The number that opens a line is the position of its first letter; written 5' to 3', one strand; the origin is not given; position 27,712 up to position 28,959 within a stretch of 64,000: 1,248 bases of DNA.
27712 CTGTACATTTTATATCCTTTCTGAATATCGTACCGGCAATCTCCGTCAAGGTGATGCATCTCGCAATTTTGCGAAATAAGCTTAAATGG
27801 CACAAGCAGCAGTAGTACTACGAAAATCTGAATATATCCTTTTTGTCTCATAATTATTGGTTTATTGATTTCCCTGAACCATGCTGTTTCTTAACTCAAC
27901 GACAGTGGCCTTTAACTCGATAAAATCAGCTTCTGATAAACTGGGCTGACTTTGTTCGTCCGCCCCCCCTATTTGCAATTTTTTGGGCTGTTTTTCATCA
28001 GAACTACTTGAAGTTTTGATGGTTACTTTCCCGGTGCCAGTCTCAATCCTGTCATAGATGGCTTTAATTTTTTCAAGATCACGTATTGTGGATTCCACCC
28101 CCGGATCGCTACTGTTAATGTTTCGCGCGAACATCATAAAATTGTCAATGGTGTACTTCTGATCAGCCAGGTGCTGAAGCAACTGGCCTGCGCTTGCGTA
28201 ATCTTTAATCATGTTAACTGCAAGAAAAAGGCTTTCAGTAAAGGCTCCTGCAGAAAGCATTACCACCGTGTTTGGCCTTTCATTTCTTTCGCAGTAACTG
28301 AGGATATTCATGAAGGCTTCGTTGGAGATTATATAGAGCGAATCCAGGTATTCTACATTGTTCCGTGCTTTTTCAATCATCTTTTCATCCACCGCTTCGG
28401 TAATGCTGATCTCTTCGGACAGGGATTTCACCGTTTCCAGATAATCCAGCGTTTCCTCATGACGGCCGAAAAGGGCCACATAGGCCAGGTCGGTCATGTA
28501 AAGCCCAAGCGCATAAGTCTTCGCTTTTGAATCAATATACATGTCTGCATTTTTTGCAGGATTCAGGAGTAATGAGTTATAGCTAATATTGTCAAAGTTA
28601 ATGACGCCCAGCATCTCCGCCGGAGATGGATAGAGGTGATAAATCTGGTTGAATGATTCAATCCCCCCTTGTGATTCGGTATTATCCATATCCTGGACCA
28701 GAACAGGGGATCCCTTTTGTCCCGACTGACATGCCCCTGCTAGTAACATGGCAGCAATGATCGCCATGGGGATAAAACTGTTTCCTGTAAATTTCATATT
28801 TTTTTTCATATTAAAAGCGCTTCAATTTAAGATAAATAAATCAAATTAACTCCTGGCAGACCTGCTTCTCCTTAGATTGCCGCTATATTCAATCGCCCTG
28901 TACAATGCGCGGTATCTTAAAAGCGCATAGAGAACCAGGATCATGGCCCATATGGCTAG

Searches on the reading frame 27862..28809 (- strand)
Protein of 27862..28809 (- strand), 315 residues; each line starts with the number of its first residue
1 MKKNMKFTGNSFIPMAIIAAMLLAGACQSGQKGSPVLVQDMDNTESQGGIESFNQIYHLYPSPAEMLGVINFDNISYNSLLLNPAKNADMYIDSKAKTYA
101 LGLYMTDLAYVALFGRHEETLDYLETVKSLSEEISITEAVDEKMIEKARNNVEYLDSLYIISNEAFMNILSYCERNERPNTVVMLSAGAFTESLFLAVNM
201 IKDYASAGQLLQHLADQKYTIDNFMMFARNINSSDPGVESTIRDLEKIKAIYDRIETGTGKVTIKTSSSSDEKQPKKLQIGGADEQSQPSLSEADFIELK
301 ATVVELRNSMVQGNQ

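Call 4: search_protein_families(library=pfam, proteins=[window:27862-28809:-], max_evalue=0.01)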
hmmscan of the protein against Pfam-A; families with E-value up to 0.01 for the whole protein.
window:27862-28809:- (315 aa): 0 families

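Call 5: search_protein_families(library=ncbifam, proteins=[window:27862-28809:-], max_evalue=0.01)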
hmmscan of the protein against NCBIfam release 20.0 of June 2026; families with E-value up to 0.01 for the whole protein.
window:27862-28809:- (315 aa): 0 families

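Call 16: find_homologous_proteins(query=window:27862-28809:-, max_evalue=0.001)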
Query window:27862-28809:- (315 aa): 331 proteins with E <= 0.001 among 1915 candidates; the best 120 are listed.
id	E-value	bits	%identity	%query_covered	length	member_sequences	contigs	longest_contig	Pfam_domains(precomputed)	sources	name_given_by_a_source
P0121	4.8e-180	615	90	99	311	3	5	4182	-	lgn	-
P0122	2.0e-157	541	79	100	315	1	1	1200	-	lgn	-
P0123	1.4e-156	538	79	100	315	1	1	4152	-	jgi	jgi:hypothetical protein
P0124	3.0e-155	534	77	99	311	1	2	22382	-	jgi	-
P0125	5.0e-153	526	100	77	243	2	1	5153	-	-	-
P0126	2.5e-151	521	80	92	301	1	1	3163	-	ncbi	-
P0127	7.2e-149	513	76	99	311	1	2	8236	-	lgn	-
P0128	2.2e-142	492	73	98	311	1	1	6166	-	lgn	-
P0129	3.1e-140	485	71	98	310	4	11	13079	-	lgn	-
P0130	7.6e-139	480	72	98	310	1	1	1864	-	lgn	-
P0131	8.7e-138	476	71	98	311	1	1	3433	-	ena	-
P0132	2.3e-137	475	69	98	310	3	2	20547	-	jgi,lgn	jgi:hypothetical protein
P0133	3.0e-137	475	100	72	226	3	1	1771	-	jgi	jgi:hypothetical protein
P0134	6.0e-137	474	70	98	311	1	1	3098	-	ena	-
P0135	8.6e-137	473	70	98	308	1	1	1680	-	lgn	-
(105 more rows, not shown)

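Call 25: search_protein_families(library=pfam, alignment_id=A2, max_evalue=0.1)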
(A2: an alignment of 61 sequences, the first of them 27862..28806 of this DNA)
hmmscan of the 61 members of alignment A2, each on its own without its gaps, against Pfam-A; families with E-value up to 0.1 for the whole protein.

A. member 1, window:27862-28806:- (314 aa): 0 families

B. families by the number of members that match (of 61 scanned): 37 families (the first 25 are shown)
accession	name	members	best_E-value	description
PF18449.8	Endotoxin_C2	3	0.0048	Pesticidal crystal protein Cry1Aa, domain IV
PF23818.1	Phage_tail_terminator_7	1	0.00097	Bacteriophage Tail Tube Terminator Protein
PF20130.4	DUF6520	1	0.0012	Family of unknown function (DUF6520)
PF25553.1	BTB-POZ_ANK-like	1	0.0027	BTB/POZ Ankyrin-like repeat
PF09710.15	Trep_dent_lipo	1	0.0095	Treponema clustered lipoprotein (Trep_dent_lipo)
PF06878.16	Pkip-1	1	0.018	Pkip-1 protein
PF07608.17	DUF1571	1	0.02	Protein of unknown function (DUF1571)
PF21796.3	Cac1_C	1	0.021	Chromatin assembly factor 1 subunit Cac1, C-terminal domain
PF04931.18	DNA_pol_phi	1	0.025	DNA polymerase phi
PF23860.1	Ribophorin_II_3rd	1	0.026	Ribophorin II third domain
PF10232.14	Med8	1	0.028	Mediator of RNA polymerase II transcription complex subunit 8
PF20543.3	CowN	1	0.029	N2-fixation sustaining protein CowN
PF22715.1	SNaCT9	1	0.034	Short NACHT-associated C-Terminal domain, family 9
PF08771.16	FRB_dom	1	0.036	FKBP12-rapamycin binding domain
PF13285.11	DUF4073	1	0.037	Domain of unknown function (DUF4073)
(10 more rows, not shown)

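Call 27: predict_structure(alignment_id=A4)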
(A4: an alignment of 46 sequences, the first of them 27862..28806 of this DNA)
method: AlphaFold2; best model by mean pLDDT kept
length: 314 residues; sequences in the alignment: 46
mean_pLDDT: 74.0   pTM: 0.73
mean pLDDT of the five models: 74.0, 71.6, 69.5, 67.5, 62.5
residues with pLDDT >= 90: 86; 70-90: 123; 50-70: 45; < 50: 60
segments of 3 or more residues with pLDDT < 50: 1-50, 273-279, 312-314
pLDDT, mean of each block of 10 residues (from residue 1): 35 44 32 32 39 58 80 85 88 83 94 89 93 86 81 69 87 88 92 92 84 85 85 88 94 76 55 47 65 94 85 43
secondary structure, 60 per line:
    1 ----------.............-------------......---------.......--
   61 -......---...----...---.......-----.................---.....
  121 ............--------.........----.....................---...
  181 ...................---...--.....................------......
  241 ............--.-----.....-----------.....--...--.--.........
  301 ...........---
elements in order: H11-23 H37-42 H52-58 H62-67 H84-90 H96-112 H116-132 H141-149 H154-174 H178-199 H208-228 H235-252 E261-265 E277-281 H292-311
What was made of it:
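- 27937..28044 (-): p315 residues 256-291: predicted beta-hairpin insert, proposed docking element for the 161-aa protein. AF2 strands at 261-265 and 277-281 (call 27).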

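Call 33: fold_search(model_id=the predicted structure, library=pdb)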
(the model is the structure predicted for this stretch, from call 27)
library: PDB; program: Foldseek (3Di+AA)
matches with E <= 10: 74; with E <= 0.001: 0
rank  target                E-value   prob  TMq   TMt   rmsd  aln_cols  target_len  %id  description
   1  9cc4_D                6.3e-01  0.77  0.31  0.44   8.3       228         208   12  Crystal structure of Z4 c3ii (released 2025-06-25)
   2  2wpv_E                7.6e-01  0.14  0.18  0.20  17.3       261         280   10  Crystal structure of S. cerevisiae Get4-Get5 complex (released 2010-01-26)
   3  9cc4_C                8.7e-01  0.33  0.22  0.31  13.0       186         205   14  Crystal structure of Z4 c3ii (released 2025-06-25)
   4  5a7d_S                1.0e+00  0.08  0.17  0.19  22.5       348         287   10  Tetrameric assembly of LGN with Inscuteable (released 2016-08-03)
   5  2wpv_C                1.6e+00  0.10  0.18  0.19  18.1       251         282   12  Crystal structure of S. cerevisiae Get4-Get5 complex (released 2010-01-26)
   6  7dmf                  1.9e+00  0.12  0.20  0.29  16.1       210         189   12  A de novo protein that rigidly extends the structure of tVHS-like domain in tepsin with a new designed domain (released 2021-12-08)
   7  4z35                  1.9e+00  0.07  0.15  0.12  17.3       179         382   12  Crystal Structure of Human Lysophosphatidic Acid Receptor 1 in complex with ONO-9910539 (released 2015-06-03)
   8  5jr9_A                2.0e+00  0.25  0.26  0.39  12.1       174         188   10  Crystal structure of apo-NeC3PO (released 2016-09-28)
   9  5jr9_C                2.4e+00  0.23  0.26  0.39  12.1       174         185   10  Crystal structure of apo-NeC3PO (released 2016-09-28)
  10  3f57_B                2.4e+00  0.06  0.13  0.19  19.2       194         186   14  Crystal structure of human erythroid beta spectrin repeats 14 and 15 (ankyrin binding domain) (released 2009-02-24)
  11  4cgk_A                2.5e+00  0.06  0.15  0.14  27.7       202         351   16  Crystal structure of the essential protein PcsB from Streptococcus pneumoniae (released 2014-05-21)
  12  6ff6                  2.8e+00  0.08  0.19  0.25  17.9       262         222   11  Crystal structure of novel repeat protein BRIC1 (released 2018-09-05)
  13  9l3z_A                2.8e+00  0.06  0.19  0.17  27.3       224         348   12  Cryo-EM structure of the inactive chemokine-like receptor 1 (CMKLR1) (released 2025-03-12)
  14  3zv0_A                2.9e+00  0.03  0.13  0.13  22.8       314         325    8  Structure of the SHQ1P-CBF5P complex (released 2011-11-30)
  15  2wpv_A                3.1e+00  0.07  0.17  0.19  17.4       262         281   10  Crystal structure of S. cerevisiae Get4-Get5 complex (released 2010-01-26)
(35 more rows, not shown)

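Call 54: search_protein_families(library=padloc, proteins=[window:27862-28809:-], max_evalue=0.001)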
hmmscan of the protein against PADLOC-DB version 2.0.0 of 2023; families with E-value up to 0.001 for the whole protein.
window:27862-28809:- (315 aa): 0 families

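Call 61: search_protein_representatives(alignment_id=A4)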
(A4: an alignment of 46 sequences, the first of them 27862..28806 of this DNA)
Query: 46 sequences, 310 profile positions. Proteins with E-value up to 0.001 (for the whole library): 2274; up to 1e-10: 1706; up to 1e-30: 298. The best 150 are listed.
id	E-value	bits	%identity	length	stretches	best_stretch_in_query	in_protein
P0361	5.7e-154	528.2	-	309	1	7-309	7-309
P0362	1.7e-115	401.8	-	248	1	62-309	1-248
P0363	1.8e-102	359.0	-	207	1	6-206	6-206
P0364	3.2e-92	325.3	-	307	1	11-308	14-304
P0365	4.0e-83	295.5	-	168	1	1-168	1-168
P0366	3.5e-81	289.1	-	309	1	8-309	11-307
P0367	1.2e-80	287.3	-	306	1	5-308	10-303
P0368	6.1e-77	275.2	-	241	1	141-309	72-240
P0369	7.4e-68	245.3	-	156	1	154-308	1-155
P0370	2.4e-61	224.0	-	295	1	9-308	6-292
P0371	2.1e-58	214.3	-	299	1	10-308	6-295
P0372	5.4e-58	212.9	-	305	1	3-309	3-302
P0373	4.4e-57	209.9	-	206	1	11-200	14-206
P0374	1.1e-56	208.6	-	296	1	20-308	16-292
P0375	2.7e-55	204.1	-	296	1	11-309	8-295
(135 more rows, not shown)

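Call 80: search_solved_structures(query=A2, max_evalue=1)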
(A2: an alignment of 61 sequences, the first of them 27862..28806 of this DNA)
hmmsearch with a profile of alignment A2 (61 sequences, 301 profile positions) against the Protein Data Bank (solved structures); distinct sequences matched with E-value up to 1: 11.
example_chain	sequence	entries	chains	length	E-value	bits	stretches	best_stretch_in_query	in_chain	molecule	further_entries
6prk_A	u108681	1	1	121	0.0019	20.3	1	192-292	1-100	RicF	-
7t03_A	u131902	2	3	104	0.031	16.3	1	205-293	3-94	Cold unfolding four helix bundle | Designed cold unfolding four helix bundle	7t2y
6fcg_A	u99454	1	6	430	0.059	15.4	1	7-42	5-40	Glycoside hydrolase, GH17 family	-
6o0c_A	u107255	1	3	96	0.097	14.7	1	211-296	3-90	Design construct XAA_GVDQ mutant M4L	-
1wpa_A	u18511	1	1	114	0.12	14.3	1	220-297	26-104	Occludin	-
6nxm_A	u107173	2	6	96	0.14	14.2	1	211-296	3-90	Design construct XAA_GVDQ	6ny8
3g7c_A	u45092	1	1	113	0.18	13.8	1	220-297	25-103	Occludin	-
7tal_A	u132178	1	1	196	0.49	12.4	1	196-253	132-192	D4_deltaDARP LOV2-DARPin fusion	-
1xaw_A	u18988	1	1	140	0.62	12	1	220-297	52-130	Occludin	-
30kx_D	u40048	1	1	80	0.85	11.6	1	240-293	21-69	Heavy metal-associated isoprenylated plant protein 6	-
5apt_A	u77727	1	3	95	0.98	11.4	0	189-250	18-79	GENERAL CONTROL PROTEIN GCN4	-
